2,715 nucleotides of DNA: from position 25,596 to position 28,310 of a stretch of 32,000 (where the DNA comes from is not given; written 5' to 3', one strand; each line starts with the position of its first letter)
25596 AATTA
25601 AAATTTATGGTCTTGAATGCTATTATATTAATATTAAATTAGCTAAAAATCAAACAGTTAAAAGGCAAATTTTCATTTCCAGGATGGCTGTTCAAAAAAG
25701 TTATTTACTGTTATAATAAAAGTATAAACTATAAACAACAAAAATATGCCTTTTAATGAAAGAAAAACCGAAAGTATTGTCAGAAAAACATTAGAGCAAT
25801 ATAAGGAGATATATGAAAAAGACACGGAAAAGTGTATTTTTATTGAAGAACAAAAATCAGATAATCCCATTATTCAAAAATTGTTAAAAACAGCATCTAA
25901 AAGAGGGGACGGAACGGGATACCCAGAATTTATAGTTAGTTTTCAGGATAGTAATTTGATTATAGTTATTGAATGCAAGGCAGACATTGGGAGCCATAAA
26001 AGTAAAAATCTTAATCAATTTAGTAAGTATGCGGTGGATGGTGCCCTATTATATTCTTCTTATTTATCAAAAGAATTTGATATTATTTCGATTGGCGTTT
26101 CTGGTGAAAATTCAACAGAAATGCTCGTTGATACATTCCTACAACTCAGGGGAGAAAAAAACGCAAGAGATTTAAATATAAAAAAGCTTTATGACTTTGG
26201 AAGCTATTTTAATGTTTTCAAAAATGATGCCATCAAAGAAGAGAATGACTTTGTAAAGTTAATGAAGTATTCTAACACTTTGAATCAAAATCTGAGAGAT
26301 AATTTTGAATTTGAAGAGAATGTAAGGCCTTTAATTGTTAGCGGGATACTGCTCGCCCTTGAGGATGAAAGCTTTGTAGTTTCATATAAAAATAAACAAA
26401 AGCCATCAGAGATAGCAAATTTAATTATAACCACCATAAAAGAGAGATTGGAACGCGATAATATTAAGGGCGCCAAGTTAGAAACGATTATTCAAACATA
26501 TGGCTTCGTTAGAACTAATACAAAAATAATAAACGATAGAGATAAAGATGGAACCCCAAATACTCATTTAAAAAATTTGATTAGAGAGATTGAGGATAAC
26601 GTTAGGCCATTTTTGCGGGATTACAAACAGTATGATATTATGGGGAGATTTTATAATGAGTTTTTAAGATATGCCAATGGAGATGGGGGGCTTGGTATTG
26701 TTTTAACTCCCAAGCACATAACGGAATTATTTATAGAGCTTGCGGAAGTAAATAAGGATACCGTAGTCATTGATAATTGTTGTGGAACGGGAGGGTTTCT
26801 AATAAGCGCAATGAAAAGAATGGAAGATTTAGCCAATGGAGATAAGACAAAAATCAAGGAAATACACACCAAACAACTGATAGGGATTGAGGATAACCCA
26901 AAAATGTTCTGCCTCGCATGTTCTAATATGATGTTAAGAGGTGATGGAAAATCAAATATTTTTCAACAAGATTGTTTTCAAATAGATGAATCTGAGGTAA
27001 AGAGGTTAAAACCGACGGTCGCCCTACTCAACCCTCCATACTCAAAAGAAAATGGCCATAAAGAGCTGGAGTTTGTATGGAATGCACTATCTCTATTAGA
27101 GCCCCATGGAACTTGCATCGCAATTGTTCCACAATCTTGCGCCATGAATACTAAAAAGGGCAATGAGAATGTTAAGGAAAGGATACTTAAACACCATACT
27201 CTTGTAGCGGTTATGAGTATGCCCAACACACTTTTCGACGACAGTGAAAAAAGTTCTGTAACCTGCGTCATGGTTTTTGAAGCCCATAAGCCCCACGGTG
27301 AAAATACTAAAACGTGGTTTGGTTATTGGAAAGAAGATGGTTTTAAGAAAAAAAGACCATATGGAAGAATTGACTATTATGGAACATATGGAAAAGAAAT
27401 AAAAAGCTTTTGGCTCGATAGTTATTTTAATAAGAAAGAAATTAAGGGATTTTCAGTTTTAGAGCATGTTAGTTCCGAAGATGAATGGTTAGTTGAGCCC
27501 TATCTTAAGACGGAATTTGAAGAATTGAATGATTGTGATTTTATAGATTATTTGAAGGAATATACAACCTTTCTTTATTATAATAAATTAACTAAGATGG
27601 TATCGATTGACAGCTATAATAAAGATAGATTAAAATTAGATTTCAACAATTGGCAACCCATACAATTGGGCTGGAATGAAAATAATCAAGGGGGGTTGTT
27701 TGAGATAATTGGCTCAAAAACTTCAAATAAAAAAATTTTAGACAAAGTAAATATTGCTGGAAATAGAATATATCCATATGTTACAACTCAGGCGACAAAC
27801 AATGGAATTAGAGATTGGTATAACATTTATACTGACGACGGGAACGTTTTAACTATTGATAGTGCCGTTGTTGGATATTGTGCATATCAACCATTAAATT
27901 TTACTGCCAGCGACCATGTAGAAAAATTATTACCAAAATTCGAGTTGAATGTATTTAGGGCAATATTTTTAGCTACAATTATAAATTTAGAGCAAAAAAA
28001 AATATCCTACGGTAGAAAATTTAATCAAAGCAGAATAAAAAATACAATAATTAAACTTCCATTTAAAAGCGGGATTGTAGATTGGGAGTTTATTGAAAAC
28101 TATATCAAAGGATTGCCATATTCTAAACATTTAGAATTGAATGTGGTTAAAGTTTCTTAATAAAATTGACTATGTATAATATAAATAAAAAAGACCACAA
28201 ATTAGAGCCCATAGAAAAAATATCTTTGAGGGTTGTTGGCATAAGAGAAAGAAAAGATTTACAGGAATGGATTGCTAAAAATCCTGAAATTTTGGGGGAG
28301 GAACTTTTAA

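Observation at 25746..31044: Four-gene nuclease-rich operon: candidate undescribed composite defence system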

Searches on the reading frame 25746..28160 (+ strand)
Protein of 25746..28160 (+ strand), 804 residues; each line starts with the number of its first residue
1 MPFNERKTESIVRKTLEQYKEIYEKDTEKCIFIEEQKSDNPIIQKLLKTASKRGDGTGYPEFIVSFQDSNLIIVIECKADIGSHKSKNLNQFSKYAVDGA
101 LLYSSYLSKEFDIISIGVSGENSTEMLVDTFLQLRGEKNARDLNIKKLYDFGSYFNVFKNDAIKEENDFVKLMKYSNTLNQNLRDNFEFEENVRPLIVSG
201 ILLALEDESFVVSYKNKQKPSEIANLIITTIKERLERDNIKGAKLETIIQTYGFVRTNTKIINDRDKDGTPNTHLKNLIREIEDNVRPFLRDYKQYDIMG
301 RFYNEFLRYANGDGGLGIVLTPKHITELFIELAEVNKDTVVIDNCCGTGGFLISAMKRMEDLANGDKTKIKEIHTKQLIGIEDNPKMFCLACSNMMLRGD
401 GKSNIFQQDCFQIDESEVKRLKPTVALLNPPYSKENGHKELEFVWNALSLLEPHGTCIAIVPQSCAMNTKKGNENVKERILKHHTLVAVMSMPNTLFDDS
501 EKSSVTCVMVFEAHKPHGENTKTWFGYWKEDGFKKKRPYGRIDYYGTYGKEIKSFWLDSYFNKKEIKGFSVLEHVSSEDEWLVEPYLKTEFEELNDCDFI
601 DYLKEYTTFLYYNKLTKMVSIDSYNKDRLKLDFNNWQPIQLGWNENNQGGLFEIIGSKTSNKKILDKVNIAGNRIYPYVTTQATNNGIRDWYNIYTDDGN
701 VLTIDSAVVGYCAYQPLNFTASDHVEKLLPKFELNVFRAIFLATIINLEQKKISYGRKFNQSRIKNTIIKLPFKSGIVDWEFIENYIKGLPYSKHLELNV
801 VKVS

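Call 3: search_protein_families(library=pfam, proteins=[window:25746-28160:+], max_evalue=0.1)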
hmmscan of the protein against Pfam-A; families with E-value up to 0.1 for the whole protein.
window:25746-28160:+ (804 aa): 5 families
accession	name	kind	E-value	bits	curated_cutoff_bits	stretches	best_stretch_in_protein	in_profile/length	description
PF02384.22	N6_Mtase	-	5.9e-29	101.8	20.4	1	295-535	2-253/311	N-6 DNA Methylase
PF01420.25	Methylase_S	-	9.3e-13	49.2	22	1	642-788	3-154/168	Type I restriction modification DNA specificity domain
PF01170.24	UPF0020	-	0.00039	20.6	22.3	1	328-439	19-138/197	RMKL-like, methyltransferase domain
PF20473.4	MmeI_Mtase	-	0.038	13.6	27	1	337-382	19-69/259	MmeI, DNA-methyltransferase domain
PF08969.16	USP8_dimer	-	0.093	13.4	24.6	0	584-620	5-42/114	USP8 dimerisation domain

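Call 4: search_protein_families(library=padloc, proteins=[window:25746-28160:+], max_evalue=0.1)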
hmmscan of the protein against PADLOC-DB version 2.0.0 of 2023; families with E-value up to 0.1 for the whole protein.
window:25746-28160:+ (804 aa): 29 families (the best 25 are shown)
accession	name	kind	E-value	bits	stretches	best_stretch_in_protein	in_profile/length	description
PDLC03608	REase_MTase_IIG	-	4.8e-133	442.9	1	7-613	10-612/614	Type IIG restriction enzyme-methyltransferase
PDLC03602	REase_MTase_IIG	-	5.5e-66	221.5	1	31-610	21-618/637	Type IIG restriction enzyme-methyltransferase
PDLC03616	REase_MTase_IIG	-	3.3e-54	182.4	1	89-536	113-616/721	Type IIG restriction enzyme-methyltransferase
PDLC03619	REase_MTase_IIG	-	2.3e-48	163.1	1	387-611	1-246/274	Type IIG restriction enzyme-methyltransferase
PDLC03021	MTase_I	-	5.4e-38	129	1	274-537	124-398/491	Type I methyltransferase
PDLC04134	mad2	-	4.5e-27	93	1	140-537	107-468/492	mads_2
PDLC03025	MTase_I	-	2e-19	67.7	1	272-583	119-429/569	Type I methyltransferase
PDLC03026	MTase_I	-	5.4e-17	60.1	1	271-525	99-369/487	Type I methyltransferase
PDLC03218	MTase_II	-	1.6e-16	58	1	296-412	245-360/532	Type II methyltransferase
PDLC03029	MTase_I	-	3.1e-14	50.4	1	299-436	157-295/661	Type I methyltransferase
PDLC03031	MTase_I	-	1e-12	45.1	1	271-441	138-304/834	Type I methyltransferase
PDLC03024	MTase_I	-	2.8e-12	43.9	1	287-436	254-429/628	Type I methyltransferase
PDLC03018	MTase_I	-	3.1e-12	43.7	2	289-372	280-362/749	Type I methyltransferase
PDLC03591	Specificity_II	-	4.1e-12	43.8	1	666-788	199-325/341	Type II specificity subunit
PDLC03030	MTase_I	-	6.8e-10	36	1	298-412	312-435/670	Type I methyltransferase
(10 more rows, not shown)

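Call 5: search_protein_families(library=ncbifam, proteins=[window:25746-28160:+], max_evalue=0.1)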
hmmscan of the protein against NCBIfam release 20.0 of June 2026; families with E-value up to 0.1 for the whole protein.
window:25746-28160:+ (804 aa): 6 families
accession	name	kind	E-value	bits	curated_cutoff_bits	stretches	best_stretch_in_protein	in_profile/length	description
NF047738.1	antiphage_MADS2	equivalog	5.3e-13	48.1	720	1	296-419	291-429/654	methylation-associated defense system DNA methyltransferase MAD2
TIGR03534.1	RF_mod_PrmC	equivalog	3.8e-05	23.3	199.1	1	319-441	66-175/253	peptide chain release factor N(5)-glutamine methyltransferase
TIGR01177.1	TIGR01177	hypoth_equivalog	0.0012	18.2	316.55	1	325-355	170-200/330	TIGR01177 family methyltransferase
NF041081.1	prot_lys_mtase_Arch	equivalog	0.002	18.2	200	1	330-414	2-73/142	protein-lysine N-methyltransferase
TIGR02469.1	CbiT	equivalog_domain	0.049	13.9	78.3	0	320-362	2-44/124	precorrin-6Y C5,15-methyltransferase (decarboxylating) subunit CbiT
NF040850.1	Trm14_Thcoccales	equivalog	0.055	12.4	480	0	325-359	206-240/365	tRNA (guanine(6)-N2)-methyltransferase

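Call 60: search_solved_structures(query=window:25746-28160:+, max_evalue=0.001)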
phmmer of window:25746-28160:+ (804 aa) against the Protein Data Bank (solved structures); distinct sequences matched with E-value up to 0.001: 7.
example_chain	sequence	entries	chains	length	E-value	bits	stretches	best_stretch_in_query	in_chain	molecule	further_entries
2okc_A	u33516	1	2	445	9.7e-13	50.5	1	295-516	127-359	Type I restriction enzyme StySJI M protein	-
3khk_A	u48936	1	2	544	3.6e-11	45.3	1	293-436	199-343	Type I restriction-modification system methylation subunit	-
5ybb_A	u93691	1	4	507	2.3e-08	36.1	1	298-583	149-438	Type I restriction-modification system methyltransferase subunit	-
3ufb_A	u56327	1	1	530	2e-07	33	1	278-436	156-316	Type I restriction-modification system methyltransferase subunit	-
2y7c_B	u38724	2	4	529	0.00019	23.2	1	296-498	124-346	TYPE I RESTRICTION ENZYME ECOKI M PROTEIN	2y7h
2ar0_A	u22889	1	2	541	0.0002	23.1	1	296-498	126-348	Type I restriction enzyme EcoKI M protein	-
7vru_A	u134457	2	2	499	0.00026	22.7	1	296-440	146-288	Site-specific DNA-methyltransferase (adenine-specific)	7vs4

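Call 77: search_dna_similar(query=window:25746-28160:+, collection=plasmids, mode=protein, max_rows=12)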
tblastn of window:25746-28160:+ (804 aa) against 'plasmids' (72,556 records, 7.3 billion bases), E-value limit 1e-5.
Records with a match: 261; places in all: 269; records where one place covers at least 80% of the query: 11.
Best place of each record, by identity: <60% 261.
By first word of the organism name: Klebsiella 16; Acinetobacter 12; Ligilactobacillus 10; Lactiplantibacillus 9; Zymomonas 9; Clostridium 8; Arthrobacter 6; Escherichia 5; Deinococcus 5; Enterococcus 5; and 104 more.
By predicted mobility (MOB-suite, as given by PLSDB): non-mobilizable 150; mobilizable 71; conjugative 40.
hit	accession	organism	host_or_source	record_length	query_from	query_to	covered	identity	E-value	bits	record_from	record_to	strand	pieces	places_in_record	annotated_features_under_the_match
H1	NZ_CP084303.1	Acinetobacter pseudolwoffii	a feces sample of chicken origin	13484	3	796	95%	40.8%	1e-136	538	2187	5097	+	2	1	N-6 DNA methylase | restriction endonuclease subunit S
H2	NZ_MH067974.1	Arthrobacter sp.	-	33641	4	796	90%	38.6%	9e-128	499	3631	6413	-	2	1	N-6 DNA methylase | restriction endonuclease subunit S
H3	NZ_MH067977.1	Arthrobacter sp.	-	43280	4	797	94%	37.1%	6e-120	488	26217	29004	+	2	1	N-6 DNA methylase | restriction endonuclease subunit S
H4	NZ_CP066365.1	Pseudarthrobacter defluvii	cell culture,sediment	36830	4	607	75%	41.1%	3e-130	436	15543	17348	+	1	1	N-6 DNA methylase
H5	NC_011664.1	Shewanella baltica OS223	-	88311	4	609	75%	40.7%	3e-107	445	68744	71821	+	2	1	N-6 DNA methylase | ISAs1-like element ISSba2 family transposase | hypothetical protein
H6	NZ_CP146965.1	Butyrivibrio fibrisolvens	Bovinae,Bovine rumen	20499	31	790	90%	32.9%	4e-70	314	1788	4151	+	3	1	restriction endonuclease subunit S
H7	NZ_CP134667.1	Escherichia coli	Larus michahellis,bacteria,cloaca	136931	4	611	76%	38.6%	8e-115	391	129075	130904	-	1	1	N-6 DNA methylase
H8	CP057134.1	Escherichia coli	culture,Pooled cattle faecal samples ...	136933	4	611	76%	38.6%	8e-115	391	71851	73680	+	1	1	N-6 DNA methylase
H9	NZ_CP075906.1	Clostridium perfringens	Cattle feces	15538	22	797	97%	30.1%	1e-78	285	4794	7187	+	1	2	N-6 DNA methylase | restriction endonuclease subunit S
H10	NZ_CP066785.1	Alicyclobacillus sp. ALC3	cell culture,acid mine drainage sediment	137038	4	609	75%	38.3%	2e-120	408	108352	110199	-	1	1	N-6 DNA methylase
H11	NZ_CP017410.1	Lactiplantibacillus plantarum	fermented salami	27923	31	788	90%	30.9%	5e-77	316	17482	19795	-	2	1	N-6 DNA methylase | restriction endonuclease subunit S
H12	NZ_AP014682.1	Paucilactobacillus hokkaidonensis JCM 18461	-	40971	31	790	90%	30.6%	2e-75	311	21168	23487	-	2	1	N-6 DNA methylase | restriction endonuclease subunit S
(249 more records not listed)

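Call 78: get_annotated_region(hit=H1, flank=4000)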
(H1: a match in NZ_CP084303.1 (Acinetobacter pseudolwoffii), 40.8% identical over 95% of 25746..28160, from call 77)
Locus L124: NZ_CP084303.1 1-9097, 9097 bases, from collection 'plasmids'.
description: Acinetobacter pseudolwoffii strain XMC5X702 plasmid pXMC5X702-13k, complete sequence
organism: Acinetobacter pseudolwoffii (NCBI taxid 2053287)
taxonomy: Bacteria; Pseudomonadota; Gammaproteobacteria; Moraxellales; Moraxellaceae; Acinetobacter; Acinetobacter pseudolwoffii
host: -; source: a feces sample of chicken origin; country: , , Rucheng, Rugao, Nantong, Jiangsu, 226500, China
typing (MOB-suite, as given by PLSDB): non-mobilizable
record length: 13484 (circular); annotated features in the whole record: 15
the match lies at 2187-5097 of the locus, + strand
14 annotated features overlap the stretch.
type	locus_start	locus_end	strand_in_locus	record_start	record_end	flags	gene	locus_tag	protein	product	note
CDS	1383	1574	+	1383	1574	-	-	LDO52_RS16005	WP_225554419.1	hypothetical protein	-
CDS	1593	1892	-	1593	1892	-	-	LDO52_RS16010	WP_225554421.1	hypothetical protein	-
CDS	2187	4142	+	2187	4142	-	-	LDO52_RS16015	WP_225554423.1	N-6 DNA methylase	GO:0006306 - DNA methylation [Evidence IEA]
CDS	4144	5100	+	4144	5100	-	-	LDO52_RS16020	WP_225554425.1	restriction endonuclease subunit S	GO:0006304 - DNA modification [Evidence IEA]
CDS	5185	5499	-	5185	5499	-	-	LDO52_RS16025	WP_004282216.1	BrnA antitoxin family protein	-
CDS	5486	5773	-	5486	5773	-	-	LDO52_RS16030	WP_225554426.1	BrnT family toxin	-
CDS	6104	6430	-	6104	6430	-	-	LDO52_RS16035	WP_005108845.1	hypothetical protein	-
CDS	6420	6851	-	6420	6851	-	-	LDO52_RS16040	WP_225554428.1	hypothetical protein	-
CDS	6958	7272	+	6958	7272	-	-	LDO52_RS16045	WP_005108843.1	hypothetical protein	-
CDS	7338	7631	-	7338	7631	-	-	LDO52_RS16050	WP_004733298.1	type II toxin-antitoxin system RelE/ParE family toxin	GO:0030541 - plasmid partitioning [Evidence IEA]; GO:0051290 - protein heterotetramerization [Evidence IEA]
CDS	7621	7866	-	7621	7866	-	-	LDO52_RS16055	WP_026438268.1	type II toxin-antitoxin system RelB/DinJ family antitoxin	-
CDS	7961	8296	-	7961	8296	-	-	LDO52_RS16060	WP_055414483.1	hypothetical protein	-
CDS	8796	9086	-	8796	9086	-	-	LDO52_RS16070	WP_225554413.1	hypothetical protein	-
CDS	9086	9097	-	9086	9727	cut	-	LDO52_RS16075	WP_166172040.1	AAA family ATPase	-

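Call 79: get_annotated_region(hit=H9, flank=4000)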
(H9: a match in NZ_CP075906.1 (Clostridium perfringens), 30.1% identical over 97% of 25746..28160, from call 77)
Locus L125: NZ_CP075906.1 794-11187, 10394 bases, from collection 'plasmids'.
description: Clostridium perfringens strain CPN 17a plasmid pCPCPN17a_1
organism: Clostridium perfringens (NCBI taxid 1502)
taxonomy: Bacteria; Bacillota; Clostridia; Eubacteriales; Clostridiaceae; Clostridium; Clostridium perfringens
host: -; source: Cattle feces; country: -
typing (MOB-suite, as given by PLSDB): non-mobilizable
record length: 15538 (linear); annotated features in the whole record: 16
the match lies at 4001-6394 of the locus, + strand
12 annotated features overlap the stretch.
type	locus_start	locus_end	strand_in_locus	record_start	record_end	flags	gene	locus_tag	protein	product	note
CDS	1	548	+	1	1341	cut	-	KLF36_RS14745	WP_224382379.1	hypothetical protein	-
CDS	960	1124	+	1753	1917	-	-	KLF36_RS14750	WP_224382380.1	hypothetical protein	-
CDS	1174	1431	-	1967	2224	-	-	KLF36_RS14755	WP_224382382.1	hypothetical protein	-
CDS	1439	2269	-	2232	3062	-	-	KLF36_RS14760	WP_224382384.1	hypothetical protein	-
CDS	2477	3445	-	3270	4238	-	-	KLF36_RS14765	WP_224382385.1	hypothetical protein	-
CDS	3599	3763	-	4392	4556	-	-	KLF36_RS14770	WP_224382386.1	hypothetical protein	-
CDS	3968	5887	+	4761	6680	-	-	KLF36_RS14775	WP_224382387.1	N-6 DNA methylase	GO:0006306 - DNA methylation [Evidence IEA]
CDS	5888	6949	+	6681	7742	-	-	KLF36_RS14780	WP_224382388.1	restriction endonuclease subunit S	GO:0006304 - DNA modification [Evidence IEA]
CDS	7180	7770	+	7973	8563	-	-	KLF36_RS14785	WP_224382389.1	tyrosine-type recombinase/integrase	GO:0015074 - DNA integration [Evidence IEA]; GO:0006310 - DNA recombination [Evidence IEA]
CDS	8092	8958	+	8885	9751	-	-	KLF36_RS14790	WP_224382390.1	hypothetical protein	-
CDS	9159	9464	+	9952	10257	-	-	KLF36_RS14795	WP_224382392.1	DUF1778 domain-containing protein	-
CDS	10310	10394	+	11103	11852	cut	-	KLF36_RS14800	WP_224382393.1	hypothetical protein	-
